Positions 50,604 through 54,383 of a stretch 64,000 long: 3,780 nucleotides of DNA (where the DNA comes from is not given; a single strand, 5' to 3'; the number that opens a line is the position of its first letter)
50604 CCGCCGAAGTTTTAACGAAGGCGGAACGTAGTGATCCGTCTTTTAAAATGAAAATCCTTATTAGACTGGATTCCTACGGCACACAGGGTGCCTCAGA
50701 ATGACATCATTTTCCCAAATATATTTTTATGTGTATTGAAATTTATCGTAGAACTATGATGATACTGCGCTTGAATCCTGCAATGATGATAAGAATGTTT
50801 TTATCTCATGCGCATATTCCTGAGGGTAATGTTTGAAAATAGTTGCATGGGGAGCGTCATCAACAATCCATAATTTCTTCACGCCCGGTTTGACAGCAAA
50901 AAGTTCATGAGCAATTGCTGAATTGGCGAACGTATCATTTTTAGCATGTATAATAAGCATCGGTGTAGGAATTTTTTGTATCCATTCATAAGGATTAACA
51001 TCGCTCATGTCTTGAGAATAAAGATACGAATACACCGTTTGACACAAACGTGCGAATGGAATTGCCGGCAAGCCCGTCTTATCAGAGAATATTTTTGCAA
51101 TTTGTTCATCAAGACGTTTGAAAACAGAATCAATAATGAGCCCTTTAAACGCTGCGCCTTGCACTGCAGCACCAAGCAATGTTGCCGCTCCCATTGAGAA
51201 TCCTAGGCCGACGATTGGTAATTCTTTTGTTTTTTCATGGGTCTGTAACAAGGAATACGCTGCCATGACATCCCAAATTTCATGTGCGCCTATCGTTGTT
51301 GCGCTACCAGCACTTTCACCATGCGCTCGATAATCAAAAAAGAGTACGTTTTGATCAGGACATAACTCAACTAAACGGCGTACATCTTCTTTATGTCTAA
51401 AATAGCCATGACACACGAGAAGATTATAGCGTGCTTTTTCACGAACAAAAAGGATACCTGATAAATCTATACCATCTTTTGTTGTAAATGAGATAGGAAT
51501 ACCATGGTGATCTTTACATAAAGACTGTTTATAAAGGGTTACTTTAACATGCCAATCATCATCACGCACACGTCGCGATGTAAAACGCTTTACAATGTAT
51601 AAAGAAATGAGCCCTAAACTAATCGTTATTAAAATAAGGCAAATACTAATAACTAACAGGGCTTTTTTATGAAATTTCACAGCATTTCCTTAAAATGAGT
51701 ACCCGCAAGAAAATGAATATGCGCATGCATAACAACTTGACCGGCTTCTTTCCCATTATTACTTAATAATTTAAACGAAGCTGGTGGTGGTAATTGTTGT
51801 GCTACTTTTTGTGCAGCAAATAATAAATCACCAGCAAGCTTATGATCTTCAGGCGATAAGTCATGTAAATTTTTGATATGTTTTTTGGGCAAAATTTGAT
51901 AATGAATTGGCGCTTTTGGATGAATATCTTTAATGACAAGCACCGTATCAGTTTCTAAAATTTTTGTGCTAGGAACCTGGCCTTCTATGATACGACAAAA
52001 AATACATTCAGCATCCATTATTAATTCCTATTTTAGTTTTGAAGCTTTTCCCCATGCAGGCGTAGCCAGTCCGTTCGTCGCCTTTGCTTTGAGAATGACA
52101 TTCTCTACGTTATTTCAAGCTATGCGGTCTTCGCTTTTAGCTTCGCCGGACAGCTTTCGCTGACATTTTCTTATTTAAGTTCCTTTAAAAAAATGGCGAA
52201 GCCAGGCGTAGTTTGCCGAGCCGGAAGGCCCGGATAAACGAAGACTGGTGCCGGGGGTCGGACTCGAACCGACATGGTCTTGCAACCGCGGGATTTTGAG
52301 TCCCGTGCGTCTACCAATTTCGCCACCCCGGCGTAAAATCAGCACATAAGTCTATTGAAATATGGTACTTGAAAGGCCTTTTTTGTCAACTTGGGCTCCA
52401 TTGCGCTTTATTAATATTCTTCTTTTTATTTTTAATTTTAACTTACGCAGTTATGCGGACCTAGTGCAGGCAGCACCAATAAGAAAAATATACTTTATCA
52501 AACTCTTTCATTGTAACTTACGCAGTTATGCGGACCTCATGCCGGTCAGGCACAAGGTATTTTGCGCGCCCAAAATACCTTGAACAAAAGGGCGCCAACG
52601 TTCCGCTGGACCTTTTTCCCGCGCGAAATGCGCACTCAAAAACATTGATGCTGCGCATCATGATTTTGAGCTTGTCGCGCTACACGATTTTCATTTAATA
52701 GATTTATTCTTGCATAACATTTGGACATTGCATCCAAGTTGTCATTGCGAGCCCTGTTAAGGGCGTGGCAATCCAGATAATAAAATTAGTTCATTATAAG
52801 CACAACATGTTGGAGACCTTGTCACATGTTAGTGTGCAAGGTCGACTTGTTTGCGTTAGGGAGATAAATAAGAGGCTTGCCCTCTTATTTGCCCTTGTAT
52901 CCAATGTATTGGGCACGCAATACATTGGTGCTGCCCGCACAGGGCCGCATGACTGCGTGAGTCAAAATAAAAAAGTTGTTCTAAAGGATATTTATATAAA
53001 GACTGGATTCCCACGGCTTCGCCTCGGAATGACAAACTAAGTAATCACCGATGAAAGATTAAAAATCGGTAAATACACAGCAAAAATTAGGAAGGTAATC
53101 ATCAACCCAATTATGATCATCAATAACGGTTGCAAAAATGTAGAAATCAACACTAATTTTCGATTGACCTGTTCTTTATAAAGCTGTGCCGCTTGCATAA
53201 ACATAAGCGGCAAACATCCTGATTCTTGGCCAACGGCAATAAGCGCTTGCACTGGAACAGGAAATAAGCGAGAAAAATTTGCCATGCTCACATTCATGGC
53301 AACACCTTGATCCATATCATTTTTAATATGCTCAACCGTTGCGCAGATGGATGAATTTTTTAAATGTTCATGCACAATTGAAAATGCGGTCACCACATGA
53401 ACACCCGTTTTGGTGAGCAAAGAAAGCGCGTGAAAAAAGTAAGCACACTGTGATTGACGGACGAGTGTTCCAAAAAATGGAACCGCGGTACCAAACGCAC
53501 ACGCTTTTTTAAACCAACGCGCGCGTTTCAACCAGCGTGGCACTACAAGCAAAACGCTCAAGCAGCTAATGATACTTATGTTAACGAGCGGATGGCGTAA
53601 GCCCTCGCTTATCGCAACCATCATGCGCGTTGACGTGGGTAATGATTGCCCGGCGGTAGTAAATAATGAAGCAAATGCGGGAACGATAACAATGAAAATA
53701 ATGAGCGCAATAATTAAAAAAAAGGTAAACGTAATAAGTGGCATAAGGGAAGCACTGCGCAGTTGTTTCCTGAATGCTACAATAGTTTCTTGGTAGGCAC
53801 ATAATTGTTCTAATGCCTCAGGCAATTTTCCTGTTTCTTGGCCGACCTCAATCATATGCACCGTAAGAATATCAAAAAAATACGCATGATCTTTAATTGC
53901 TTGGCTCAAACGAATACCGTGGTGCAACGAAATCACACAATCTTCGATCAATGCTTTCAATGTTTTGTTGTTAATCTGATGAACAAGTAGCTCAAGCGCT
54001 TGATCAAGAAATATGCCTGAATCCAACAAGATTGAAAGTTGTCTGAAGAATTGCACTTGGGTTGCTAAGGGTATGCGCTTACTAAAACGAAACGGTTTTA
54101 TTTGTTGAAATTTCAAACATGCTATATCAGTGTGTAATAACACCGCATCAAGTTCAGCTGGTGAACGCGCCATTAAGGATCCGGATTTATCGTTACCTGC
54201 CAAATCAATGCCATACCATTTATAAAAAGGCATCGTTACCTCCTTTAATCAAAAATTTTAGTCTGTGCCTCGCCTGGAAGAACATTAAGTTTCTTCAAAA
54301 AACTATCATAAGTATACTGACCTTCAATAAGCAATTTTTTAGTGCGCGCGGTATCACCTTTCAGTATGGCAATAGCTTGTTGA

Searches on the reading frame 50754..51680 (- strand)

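Call 42: search_protein_families(library=pfam, proteins=[window:50754-51680:-], max_evalue=0.001)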
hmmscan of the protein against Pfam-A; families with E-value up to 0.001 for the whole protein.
window:50754-51680:- (308 aa): 3 families
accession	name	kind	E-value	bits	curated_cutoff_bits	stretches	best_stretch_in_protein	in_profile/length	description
PF12146.15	Hydrolase_4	-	1e-10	41.8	27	1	83-201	3-118/239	Serine aminopeptidase, S33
PF12697.13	Abhydrolase_6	-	3e-08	35.1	26.3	1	87-290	1-215/217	Alpha/beta hydrolase family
PF00561.26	Abhydrolase_1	-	4.7e-08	33.4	25.8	1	86-208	2-130/245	alpha/beta hydrolase fold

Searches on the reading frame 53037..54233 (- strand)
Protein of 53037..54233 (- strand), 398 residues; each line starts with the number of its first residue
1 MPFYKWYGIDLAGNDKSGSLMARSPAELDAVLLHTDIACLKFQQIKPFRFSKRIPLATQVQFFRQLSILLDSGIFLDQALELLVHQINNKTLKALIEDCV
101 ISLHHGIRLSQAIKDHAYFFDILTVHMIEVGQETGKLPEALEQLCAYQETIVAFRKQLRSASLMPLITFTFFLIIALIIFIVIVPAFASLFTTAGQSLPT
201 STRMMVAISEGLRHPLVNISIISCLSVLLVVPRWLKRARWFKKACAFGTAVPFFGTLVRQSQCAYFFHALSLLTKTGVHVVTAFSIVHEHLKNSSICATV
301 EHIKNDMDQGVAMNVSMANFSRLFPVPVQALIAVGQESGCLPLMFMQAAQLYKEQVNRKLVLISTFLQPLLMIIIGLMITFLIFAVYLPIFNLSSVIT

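Call 42: search_protein_families(library=pfam, proteins=[window:53037-54233:-], max_evalue=0.001)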
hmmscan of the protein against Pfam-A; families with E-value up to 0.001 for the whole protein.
window:53037-54233:- (398 aa): 1 family
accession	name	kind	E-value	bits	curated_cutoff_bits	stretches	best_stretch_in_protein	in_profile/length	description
PF00482.28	T2SSF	-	1.7e-46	157.7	25.2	2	62-185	1-125/125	Type II secretion system (T2SS), protein F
